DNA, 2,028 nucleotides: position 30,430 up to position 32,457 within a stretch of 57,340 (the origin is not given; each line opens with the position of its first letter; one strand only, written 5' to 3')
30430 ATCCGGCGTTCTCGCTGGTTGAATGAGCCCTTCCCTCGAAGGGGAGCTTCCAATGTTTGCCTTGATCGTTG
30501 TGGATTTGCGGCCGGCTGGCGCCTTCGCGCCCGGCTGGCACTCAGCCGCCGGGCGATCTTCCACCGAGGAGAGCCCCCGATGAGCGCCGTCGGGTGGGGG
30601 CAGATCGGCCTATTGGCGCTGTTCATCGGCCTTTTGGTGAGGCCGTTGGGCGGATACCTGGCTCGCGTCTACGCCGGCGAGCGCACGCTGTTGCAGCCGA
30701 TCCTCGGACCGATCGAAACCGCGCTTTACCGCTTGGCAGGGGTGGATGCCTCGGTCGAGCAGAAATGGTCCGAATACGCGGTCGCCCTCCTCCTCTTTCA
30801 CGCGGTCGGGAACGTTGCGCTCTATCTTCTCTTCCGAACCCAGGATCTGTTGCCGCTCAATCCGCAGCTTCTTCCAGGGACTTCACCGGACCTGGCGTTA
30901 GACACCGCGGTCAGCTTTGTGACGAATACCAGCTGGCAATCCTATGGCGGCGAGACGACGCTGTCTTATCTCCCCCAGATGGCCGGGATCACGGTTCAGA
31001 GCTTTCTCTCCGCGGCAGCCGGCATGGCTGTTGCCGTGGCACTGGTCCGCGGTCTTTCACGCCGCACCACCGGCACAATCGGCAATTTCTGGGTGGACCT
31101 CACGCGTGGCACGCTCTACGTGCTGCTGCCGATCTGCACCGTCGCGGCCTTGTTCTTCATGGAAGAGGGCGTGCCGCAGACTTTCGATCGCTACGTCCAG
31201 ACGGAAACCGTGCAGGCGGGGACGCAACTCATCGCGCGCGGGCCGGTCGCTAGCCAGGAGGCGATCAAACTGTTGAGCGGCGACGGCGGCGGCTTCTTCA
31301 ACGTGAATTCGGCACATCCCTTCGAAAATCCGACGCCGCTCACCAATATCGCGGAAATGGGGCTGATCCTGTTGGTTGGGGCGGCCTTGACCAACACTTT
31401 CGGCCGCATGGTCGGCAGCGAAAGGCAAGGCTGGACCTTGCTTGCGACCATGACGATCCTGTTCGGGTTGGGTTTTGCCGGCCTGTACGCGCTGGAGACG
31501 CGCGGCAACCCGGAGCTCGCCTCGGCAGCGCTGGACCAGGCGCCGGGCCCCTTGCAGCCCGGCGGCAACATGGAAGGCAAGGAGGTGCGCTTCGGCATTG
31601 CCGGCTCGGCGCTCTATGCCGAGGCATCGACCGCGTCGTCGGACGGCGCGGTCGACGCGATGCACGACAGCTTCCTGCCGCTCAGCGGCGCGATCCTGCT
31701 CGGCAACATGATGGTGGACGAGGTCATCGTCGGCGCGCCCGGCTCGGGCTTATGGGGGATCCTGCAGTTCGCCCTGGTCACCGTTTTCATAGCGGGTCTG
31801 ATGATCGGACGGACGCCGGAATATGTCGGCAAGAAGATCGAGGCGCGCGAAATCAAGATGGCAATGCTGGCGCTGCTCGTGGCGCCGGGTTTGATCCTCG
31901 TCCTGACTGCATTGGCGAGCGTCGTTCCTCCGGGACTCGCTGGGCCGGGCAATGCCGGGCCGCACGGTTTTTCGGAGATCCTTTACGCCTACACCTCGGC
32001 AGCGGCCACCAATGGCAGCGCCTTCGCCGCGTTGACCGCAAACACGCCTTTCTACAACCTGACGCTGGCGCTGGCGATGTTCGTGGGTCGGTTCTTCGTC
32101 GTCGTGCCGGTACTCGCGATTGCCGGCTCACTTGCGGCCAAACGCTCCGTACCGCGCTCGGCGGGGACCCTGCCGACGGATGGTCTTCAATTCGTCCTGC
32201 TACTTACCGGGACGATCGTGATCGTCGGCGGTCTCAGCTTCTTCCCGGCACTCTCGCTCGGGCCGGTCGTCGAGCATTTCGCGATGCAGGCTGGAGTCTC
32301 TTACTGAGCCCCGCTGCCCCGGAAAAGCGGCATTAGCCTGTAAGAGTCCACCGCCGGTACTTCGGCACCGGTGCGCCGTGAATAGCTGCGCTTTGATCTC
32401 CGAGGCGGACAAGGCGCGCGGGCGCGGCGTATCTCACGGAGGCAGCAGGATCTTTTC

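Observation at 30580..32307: Orphan KdpA paralogue whose four selectivity-filter loops carry non-canonical, partly acidic residues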

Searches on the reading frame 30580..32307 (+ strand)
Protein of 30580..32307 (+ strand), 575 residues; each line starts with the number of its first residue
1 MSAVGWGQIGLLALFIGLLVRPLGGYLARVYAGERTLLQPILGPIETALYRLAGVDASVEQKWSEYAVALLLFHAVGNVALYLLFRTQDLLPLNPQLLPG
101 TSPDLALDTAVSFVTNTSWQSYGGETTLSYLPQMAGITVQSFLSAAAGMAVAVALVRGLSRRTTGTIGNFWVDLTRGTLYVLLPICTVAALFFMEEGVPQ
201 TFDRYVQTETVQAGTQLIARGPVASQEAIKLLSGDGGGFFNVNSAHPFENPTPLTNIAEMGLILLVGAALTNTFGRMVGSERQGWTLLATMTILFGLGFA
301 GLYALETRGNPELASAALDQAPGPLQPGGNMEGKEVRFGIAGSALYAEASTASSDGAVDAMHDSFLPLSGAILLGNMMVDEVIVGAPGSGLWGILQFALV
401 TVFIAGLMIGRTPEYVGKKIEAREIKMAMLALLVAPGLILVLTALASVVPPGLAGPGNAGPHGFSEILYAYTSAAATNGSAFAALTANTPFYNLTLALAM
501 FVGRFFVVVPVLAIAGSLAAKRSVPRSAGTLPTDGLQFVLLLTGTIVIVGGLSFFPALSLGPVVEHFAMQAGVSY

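Call 6: search_protein_families(library=pfam, proteins=[window:30580-32307:+], max_evalue=0.01)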
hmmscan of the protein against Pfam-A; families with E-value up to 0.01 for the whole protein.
window:30580-32307:+ (575 aa): 1 family
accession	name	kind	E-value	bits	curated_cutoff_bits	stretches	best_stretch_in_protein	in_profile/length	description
PF03814.21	KdpA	-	9.4e-230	763.9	22.6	1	13-567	4-548/548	Potassium-transporting ATPase A subunit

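Call 8: search_solved_structures(query=window:30580-32307:+, show_alignments=1)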
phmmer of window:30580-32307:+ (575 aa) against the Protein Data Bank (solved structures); distinct sequences matched with E-value up to 0.001: 3.
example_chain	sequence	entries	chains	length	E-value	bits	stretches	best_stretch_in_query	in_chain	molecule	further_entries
6hra_A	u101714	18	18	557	4.4e-167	560.5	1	2-567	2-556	Potassium-transporting ATPase potassium-binding subunit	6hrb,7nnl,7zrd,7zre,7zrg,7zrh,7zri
5mrw_A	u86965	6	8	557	1.5e-166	558.8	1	2-567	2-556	Potassium-transporting ATPase potassium-binding subunit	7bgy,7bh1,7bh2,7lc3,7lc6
7nnp_A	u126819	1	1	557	2.4e-166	558.1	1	2-567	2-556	Potassium-transporting ATPase potassium-binding subunit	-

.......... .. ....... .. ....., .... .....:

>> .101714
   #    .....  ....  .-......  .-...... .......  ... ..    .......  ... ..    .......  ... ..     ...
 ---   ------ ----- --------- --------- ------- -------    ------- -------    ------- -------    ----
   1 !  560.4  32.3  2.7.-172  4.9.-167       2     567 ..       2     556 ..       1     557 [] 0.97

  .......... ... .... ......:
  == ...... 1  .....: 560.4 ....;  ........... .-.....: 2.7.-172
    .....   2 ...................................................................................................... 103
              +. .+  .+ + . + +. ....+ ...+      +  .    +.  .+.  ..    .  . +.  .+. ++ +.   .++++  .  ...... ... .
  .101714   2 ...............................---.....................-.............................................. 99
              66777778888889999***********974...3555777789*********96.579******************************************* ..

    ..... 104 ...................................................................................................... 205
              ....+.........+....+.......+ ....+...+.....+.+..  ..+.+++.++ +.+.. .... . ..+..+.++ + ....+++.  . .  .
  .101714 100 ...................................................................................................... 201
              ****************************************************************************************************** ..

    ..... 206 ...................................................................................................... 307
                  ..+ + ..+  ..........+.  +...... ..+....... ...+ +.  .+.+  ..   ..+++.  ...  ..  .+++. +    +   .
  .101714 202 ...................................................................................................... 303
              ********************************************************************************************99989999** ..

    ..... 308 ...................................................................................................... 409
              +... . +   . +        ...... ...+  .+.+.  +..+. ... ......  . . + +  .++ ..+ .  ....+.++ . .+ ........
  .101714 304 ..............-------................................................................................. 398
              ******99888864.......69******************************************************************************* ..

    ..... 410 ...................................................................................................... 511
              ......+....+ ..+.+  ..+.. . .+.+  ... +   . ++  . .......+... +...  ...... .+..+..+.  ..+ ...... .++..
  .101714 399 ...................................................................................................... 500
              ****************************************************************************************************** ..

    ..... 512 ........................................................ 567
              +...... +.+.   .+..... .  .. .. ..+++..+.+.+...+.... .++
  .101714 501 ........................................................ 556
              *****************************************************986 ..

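Call 9: find_homologous_proteins(query=window:30580-32307:+, max_evalue=1e-50)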
Query window:30580-32307:+ (575 aa): 8000 proteins with E <= 1e-50 among 8000 candidates; the best 120 are listed.
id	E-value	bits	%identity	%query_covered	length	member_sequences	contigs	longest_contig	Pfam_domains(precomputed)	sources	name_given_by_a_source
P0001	0.0e+0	1197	97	100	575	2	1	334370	PF03814.22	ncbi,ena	-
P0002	0.0e+0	1149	93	100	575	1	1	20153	PF03814.22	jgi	-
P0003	0.0e+0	1147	94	100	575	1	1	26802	PF03814.22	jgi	jgi:K+-transporting ATPase ATPase A chain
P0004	0.0e+0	1129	92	100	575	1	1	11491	PF03814.22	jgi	jgi:K+-transporting ATPase ATPase A chain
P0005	0.0e+0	1129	93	97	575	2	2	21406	PF03814.22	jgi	jgi:potassium-transporting ATPase potassium-binding subunit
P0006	0.0e+0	1078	88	100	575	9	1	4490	PF03814.22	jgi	jgi:K+-transporting ATPase ATPase A chain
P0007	0.0e+0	1051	86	100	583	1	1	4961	PF03814.22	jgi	jgi:K+-transporting ATPase ATPase A chain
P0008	0.0e+0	1033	83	100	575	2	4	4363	PF03814.22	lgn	-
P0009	0.0e+0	1017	83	100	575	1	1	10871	PF03814.22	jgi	jgi:K+-transporting ATPase ATPase A chain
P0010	0.0e+0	1015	82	100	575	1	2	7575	PF03814.22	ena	-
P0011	0.0e+0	1011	82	97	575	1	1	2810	PF03814.22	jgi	jgi:potassium-transporting ATPase potassium-binding subunit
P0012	0.0e+0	1011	82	100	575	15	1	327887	PF03814.22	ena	-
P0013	1.0e-297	1007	82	100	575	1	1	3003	PF03814.22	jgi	jgi:K+-transporting ATPase ATPase A chain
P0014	3.3e-297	1005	82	100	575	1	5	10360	PF03814.22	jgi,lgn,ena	jgi:K+-transporting ATPase ATPase A chain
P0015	1.4e-296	1003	81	100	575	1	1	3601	PF03814.22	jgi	jgi:potassium-transporting ATPase potassium-binding subunit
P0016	7.2e-294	994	81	100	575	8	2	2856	PF03814.22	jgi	jgi:K+-transporting ATPase ATPase A chain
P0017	3.0e-291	985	80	100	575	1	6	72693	PF03814.22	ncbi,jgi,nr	ncbi:MAG TPA: potassium-transporting ATPase subunit KdpA [Stellaceae bacterium]|nr:potassium-transpo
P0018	3.8e-290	982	80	100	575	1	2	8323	PF03814.22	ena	-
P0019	1.3e-289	980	80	100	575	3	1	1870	PF03814.22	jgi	jgi:K+-transporting ATPase ATPase A chain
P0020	2.5e-287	972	79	100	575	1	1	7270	PF03814.22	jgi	-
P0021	3.3e-287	972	80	100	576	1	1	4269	PF03814.22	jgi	jgi:K+-transporting ATPase ATPase A chain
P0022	8.1e-287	971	78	100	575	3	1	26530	PF03814.22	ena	-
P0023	4.4e-286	968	79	100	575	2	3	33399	PF03814.22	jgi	-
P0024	5.1e-286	968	80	100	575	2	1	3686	PF03814.22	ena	-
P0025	7.2e-286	968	77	100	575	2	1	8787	PF03814.22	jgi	jgi:K+-transporting ATPase ATPase A chain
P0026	6.9e-284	961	79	100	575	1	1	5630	PF03814.22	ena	-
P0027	2.5e-282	956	78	100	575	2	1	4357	PF03814.22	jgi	jgi:potassium-transporting ATPase potassium-binding subunit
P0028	7.8e-279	944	77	100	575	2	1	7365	PF03814.22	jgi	jgi:potassium-transporting ATPase potassium-binding subunit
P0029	1.1e-277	941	76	100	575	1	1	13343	PF03814.22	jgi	jgi:K+-transporting ATPase ATPase A chain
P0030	2.0e-277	940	75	100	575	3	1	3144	PF03814.22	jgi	jgi:K+-transporting ATPase ATPase A chain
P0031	8.2e-275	931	75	100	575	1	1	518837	PF03814.22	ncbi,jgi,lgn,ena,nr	ncbi:MAG TPA: potassium-transporting ATPase subunit KdpA [Aliidongia sp.]|nr:potassium-transporting 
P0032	4.6e-274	929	76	100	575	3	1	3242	PF03814.22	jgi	jgi:potassium-transporting ATPase potassium-binding subunit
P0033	6.0e-274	928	75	100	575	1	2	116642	PF03814.22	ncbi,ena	-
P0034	1.3e-273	927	75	100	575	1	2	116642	PF03814.22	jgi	jgi:K+-transporting ATPase ATPase A chain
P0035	2.6e-273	926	75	100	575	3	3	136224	PF03814.22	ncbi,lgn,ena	-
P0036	1.6e-272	924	75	100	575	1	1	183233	PF03814.22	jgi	jgi:potassium-transporting ATPase potassium-binding subunit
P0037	1.1e-271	921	74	100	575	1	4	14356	PF03814.22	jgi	jgi:K+-transporting ATPase ATPase A chain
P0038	1.6e-271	920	75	100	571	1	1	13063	PF03814.22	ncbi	-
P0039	3.8e-271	919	75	100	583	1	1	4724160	PF03814.22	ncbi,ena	-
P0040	8.0e-270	915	74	100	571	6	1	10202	PF03814.22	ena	-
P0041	4.5e-269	912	73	100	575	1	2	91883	PF03814.22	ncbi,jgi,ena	jgi:K+-transporting ATPase ATPase A chain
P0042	8.4e-269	911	74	100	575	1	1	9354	PF03814.22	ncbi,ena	-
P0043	1.8e-268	910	74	100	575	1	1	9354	PF03814.22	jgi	jgi:K+-transporting ATPase ATPase A chain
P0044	1.8e-267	907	74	100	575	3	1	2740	PF03814.22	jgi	jgi:potassium-transporting ATPase potassium-binding subunit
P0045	2.7e-266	903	73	100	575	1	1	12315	PF03814.22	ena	-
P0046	1.6e-265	900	73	100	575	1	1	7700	PF03814.22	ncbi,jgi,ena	jgi:K+-transporting ATPase ATPase A chain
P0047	2.0e-264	897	74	97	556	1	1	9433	PF03814.22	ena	-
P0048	2.8e-264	896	73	100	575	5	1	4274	PF03814.22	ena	-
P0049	1.8e-263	894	73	100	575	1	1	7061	PF03814.22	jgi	jgi:potassium-transporting ATPase potassium-binding subunit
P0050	5.8e-263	892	73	100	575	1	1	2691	PF03814.22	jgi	-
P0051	8.2e-262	888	73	100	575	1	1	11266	PF03814.22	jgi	jgi:potassium-transporting ATPase potassium-binding subunit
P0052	1.5e-260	884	72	100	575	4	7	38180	PF03814.22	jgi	jgi:potassium-transporting ATPase potassium-binding subunit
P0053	6.5e-260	882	73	100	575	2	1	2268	PF03814.22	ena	-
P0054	8.8e-260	881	72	99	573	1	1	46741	PF03814.22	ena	-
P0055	9.9e-260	881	73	100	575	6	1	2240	PF03814.22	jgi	jgi:K+-transporting ATPase ATPase A chain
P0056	1.4e-259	881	73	99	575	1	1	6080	PF03814.22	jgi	jgi:K+-transporting ATPase ATPase A chain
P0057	2.3e-259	880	71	100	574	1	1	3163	PF03814.22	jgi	-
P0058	2.5e-259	880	73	100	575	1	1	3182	PF03814.22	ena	-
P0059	3.0e-259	880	71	100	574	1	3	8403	PF03814.22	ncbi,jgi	ncbi:MAG: potassium-transporting ATPase subunit KdpA [Xanthobacteraceae bacterium]|jgi:K+-transporti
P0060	3.4e-259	879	72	100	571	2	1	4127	PF03814.22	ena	-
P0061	4.4e-259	879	71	100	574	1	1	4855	PF03814.22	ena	-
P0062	4.9e-259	879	73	98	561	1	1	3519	PF03814.22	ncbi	ncbi:MAG: potassium-transporting ATPase subunit KdpA [Xanthobacteraceae bacterium]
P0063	8.9e-259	878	72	100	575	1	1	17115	PF03814.22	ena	-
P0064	1.2e-258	878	72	100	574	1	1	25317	PF03814.22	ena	-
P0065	1.3e-258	878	72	100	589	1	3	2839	PF03814.22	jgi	jgi:K+-transporting ATPase ATPase A chain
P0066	2.2e-258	877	72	99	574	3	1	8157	PF03814.22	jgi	-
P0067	3.1e-258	876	71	100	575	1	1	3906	PF03814.22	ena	-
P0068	3.8e-258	876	71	100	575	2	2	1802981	PF03814.22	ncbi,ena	-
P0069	5.1e-258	876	72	100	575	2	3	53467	PF03814.22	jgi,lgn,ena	-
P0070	1.3e-257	874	71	100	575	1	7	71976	PF03814.22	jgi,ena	jgi:K+-transporting ATPase ATPase A chain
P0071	1.3e-257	874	72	100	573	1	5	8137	PF03814.22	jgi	jgi:K+-transporting ATPase ATPase A chain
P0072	1.7e-257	874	71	100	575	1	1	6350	PF03814.22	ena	-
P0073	1.8e-257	874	72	100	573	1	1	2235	PF03814.22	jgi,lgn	jgi:K+-transporting ATPase ATPase A chain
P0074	2.1e-257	874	71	100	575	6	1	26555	PF03814.22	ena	-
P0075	2.2e-257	873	70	100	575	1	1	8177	PF03814.22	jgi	jgi:K+-transporting ATPase ATPase A chain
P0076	5.0e-257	872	71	100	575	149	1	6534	PF03814.22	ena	-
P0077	5.9e-257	872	71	100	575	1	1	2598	PF03814.22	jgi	jgi:potassium-transporting ATPase potassium-binding subunit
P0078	1.1e-256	871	72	100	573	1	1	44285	PF03814.22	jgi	jgi:K+-transporting ATPase ATPase A chain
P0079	1.1e-256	871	71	100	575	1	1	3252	PF03814.22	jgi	jgi:potassium-transporting ATPase potassium-binding subunit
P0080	1.8e-256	871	70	100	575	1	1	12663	PF03814.22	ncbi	-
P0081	1.8e-256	870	71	100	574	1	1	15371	PF03814.22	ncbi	-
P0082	2.2e-256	870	71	100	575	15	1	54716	PF03814.22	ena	-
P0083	2.9e-256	870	71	100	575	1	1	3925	PF03814.22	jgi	jgi:potassium-transporting ATPase potassium-binding subunit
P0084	3.7e-256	869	71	100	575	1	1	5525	PF03814.22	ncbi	-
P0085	4.0e-256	869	70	100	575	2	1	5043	PF03814.22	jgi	jgi:potassium-transporting ATPase potassium-binding subunit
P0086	4.2e-256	869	71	100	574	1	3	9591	PF03814.22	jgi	jgi:K+-transporting ATPase ATPase A chain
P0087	4.3e-256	869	72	100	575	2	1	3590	PF03814.22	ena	-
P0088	5.3e-256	869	72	100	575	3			PF03814.22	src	-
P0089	6.0e-256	869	70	100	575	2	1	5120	PF03814.22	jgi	jgi:potassium-transporting ATPase potassium-binding subunit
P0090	6.6e-256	869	71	100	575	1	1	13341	PF03814.22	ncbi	-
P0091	6.7e-256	869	71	100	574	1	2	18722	PF03814.22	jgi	jgi:potassium-transporting ATPase potassium-binding subunit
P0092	7.3e-256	868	71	100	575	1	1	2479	PF03814.22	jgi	jgi:K+-transporting ATPase ATPase A chain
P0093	9.1e-256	868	71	100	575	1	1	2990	PF03814.22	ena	-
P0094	1.6e-255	867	71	99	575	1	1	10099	PF03814.22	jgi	jgi:potassium-transporting ATPase potassium-binding subunit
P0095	1.8e-255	867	71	100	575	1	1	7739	PF03814.22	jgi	jgi:K+-transporting ATPase ATPase A chain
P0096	2.4e-255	867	72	100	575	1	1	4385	PF03814.22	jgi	jgi:K+-transporting ATPase ATPase A chain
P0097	3.0e-255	866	71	100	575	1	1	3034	PF03814.22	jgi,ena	jgi:potassium-transporting ATPase potassium-binding subunit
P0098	3.1e-255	866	72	96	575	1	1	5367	PF03814.22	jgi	-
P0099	6.5e-255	865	71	100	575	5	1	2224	PF03814.22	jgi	jgi:K+-transporting ATPase ATPase A chain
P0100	6.7e-255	865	71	100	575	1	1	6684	PF03814.22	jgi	jgi:K+-transporting ATPase ATPase A chain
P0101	7.7e-255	865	71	100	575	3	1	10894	PF03814.22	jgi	jgi:K+-transporting ATPase ATPase A chain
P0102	9.6e-255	865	71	100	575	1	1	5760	PF03814.22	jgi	jgi:potassium-transporting ATPase potassium-binding subunit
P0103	1.1e-254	865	70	100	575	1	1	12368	PF03814.22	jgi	jgi:potassium-transporting ATPase potassium-binding subunit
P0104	1.2e-254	864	70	100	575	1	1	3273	PF03814.22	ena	-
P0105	1.3e-254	864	71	100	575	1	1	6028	PF03814.22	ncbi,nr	ncbi:MAG TPA: potassium-transporting ATPase subunit KdpA [Xanthobacteraceae bacterium]|nr:potassium-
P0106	1.4e-254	864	71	100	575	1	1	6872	PF03814.22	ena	-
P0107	1.5e-254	864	70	99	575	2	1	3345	PF03814.22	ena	-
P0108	1.9e-254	864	70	100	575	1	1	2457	PF03814.22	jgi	jgi:K+-transporting ATPase ATPase A chain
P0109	2.5e-254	863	71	100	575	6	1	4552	PF03814.22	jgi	jgi:K+-transporting ATPase ATPase A chain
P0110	2.5e-254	863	71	99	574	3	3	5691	PF03814.22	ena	-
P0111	3.3e-254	863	72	100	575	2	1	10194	PF03814.22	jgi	-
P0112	3.7e-254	863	71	100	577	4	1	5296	PF03814.22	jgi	-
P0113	3.7e-254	863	71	99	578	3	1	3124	PF03814.22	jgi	-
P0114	5.6e-254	862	71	100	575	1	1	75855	PF03814.22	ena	-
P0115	5.8e-254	862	71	99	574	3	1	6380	PF03814.22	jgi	jgi:potassium-transporting ATPase potassium-binding subunit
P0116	6.4e-254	862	70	100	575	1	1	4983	PF03814.22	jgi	jgi:potassium-transporting ATPase potassium-binding subunit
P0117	7.4e-254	862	70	99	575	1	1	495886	PF03814.22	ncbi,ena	-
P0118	7.9e-254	862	71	99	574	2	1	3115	PF03814.22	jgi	jgi:potassium-transporting ATPase potassium-binding subunit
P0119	8.2e-254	862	70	100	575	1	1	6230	PF03814.22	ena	-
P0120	8.7e-254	862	72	99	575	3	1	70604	PF03814.22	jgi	-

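Call 12: find_related_loci(query=window:30580-32307:+, collection=genome_contigs, flank=10000)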
Query window:30580-32307:+ (575 aa) in genome_contigs; peptide patterns used: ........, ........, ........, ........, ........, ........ (x = any residue, [..] = any of these).
600 stretches matched a pattern (row limit reached: there are more); 599 encode a relative of the query (tblastn E <= 1e-3); the best 80 are kept; 80 distinct loci.
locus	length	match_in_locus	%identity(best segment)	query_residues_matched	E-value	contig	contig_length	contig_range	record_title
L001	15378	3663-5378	71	1-572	0e+0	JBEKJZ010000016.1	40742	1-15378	MAG: Xanthobacteraceae bacterium isolate SPRUCE 335 SPRUCE_335_16, whole genome shotgun sequence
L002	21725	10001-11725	68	1-575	0e+0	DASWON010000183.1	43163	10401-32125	MAG TPA_asm: Rhodopila sp. isolate SMAG_U3442 k141_2258535, whole genome shotgun sequence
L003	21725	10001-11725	62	1-575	0e+0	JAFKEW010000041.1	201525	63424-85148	MAG: Alphaproteobacteria bacterium isolate SCN18_26_2_15_R1_B_62_24 SCN18_26_2_15_R1_B_scaffold_238, whole genome shotgu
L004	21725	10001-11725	59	1-575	0e+0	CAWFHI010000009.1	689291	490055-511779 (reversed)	MAG: uncultured Alphaproteobacteria bacterium isolate MFD02579.bin.1.39 genome assembly, contig: contig_16325, whole gen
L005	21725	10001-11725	59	1-575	0e+0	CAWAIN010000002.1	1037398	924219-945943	MAG: uncultured proteobacterium isolate MFD02472.bin.1.50 genome assembly, contig: contig_29051, whole genome shotgun se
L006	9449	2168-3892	59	1-575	0e+0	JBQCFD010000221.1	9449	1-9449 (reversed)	MAG: Rhizomicrobium sp. isolate bin170 k141_4808506, whole genome shotgun sequence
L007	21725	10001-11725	60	1-575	0e+0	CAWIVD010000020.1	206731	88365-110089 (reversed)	MAG: uncultured Alphaproteobacteria bacterium isolate MFD01689.bin.1.60 genome assembly, contig: contig_2622, whole geno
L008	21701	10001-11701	61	1-575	0e+0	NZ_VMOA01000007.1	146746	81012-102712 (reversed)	Methylobacterium sp. W2 NODE_7_length_146746_cov_25.4964, whole genome shotgun sequence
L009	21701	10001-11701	60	1-575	0e+0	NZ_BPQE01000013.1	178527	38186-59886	Methylobacterium aerolatum strain DSM 19013 entry13, whole genome shotgun sequence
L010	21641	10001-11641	62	21-575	0e+0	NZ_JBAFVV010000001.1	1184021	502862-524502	Xanthobacter autotrophicus DSM 431 strain 14g Contig001, whole genome shotgun sequence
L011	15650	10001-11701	61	1-575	0e+0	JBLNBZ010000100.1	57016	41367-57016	MAG: Bacteroidota bacterium isolate MAG138 PRJNA950955_bin44_renamed_99, whole genome shotgun sequence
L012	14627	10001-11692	60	1-572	0e+0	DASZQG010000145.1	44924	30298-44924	MAG TPA_asm: Hyphomicrobiaceae bacterium isolate SMAG_U5991 k141_745597, whole genome shotgun sequence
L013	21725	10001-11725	60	1-575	0e+0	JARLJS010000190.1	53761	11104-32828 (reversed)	MAG: Nevskia sp. isolate MAG_CA22 MetaCoAG_Bin_22_Anoxic_k141_1673987, whole genome shotgun sequence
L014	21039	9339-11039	60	1-575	0e+0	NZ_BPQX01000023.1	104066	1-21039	Methylobacterium persicinum strain NBRC 103628 entry23, whole genome shotgun sequence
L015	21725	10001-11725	58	1-575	0e+0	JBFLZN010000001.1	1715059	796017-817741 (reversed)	MAG: Pseudomonadota bacterium isolate MAG112 MAG112_1, whole genome shotgun sequence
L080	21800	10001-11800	56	1-572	0e+0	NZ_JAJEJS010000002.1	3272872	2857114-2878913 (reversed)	Paraburkholderia sp. HD33-4 assembly_2, whole genome shotgun sequence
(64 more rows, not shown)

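Call 15: find_encoding_contigs(protein=P0039, flank=10000, max_places=2)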
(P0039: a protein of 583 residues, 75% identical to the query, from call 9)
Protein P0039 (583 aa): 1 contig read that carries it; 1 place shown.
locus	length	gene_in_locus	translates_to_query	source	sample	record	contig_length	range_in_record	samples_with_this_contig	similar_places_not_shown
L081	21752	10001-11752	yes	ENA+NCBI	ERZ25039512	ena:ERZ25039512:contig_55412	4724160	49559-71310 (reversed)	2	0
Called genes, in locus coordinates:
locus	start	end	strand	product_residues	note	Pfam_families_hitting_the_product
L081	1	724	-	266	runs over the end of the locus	PF00149:Metallophos, PF12850:Metallophos_2 (faint)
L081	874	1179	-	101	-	-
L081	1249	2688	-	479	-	PF00004:AAA, PF07728:AAA_5 (faint)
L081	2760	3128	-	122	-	-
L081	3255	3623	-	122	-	-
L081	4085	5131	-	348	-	PF00589:Phage_integrase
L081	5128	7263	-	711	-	PF00589:Phage_integrase (weak)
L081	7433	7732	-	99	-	PF12728:HTH_17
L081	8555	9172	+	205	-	-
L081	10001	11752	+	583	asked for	PF03814:KdpA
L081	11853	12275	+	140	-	PF00903:Glyoxalase, PF12681:Glyoxalase_2 (faint), PF13669:Glyoxalase_4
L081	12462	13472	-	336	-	PF13379:NMT1_2, PF09084:NMT1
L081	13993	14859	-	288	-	PF00106:adh_short, PF08659:KR, PF13561:adh_short_C2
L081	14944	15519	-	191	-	PF00881:Nitroreductase, PF14512:TM1586_NiRdase (weak)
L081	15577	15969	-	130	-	PF08240:ADH_N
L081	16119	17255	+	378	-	PF00724:Oxidored_FMN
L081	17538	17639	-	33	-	-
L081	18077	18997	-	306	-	-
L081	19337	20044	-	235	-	PF01895:PhoU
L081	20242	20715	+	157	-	PF13340:DUF4096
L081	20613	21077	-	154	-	-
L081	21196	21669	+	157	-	PF13340:DUF4096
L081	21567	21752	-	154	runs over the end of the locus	-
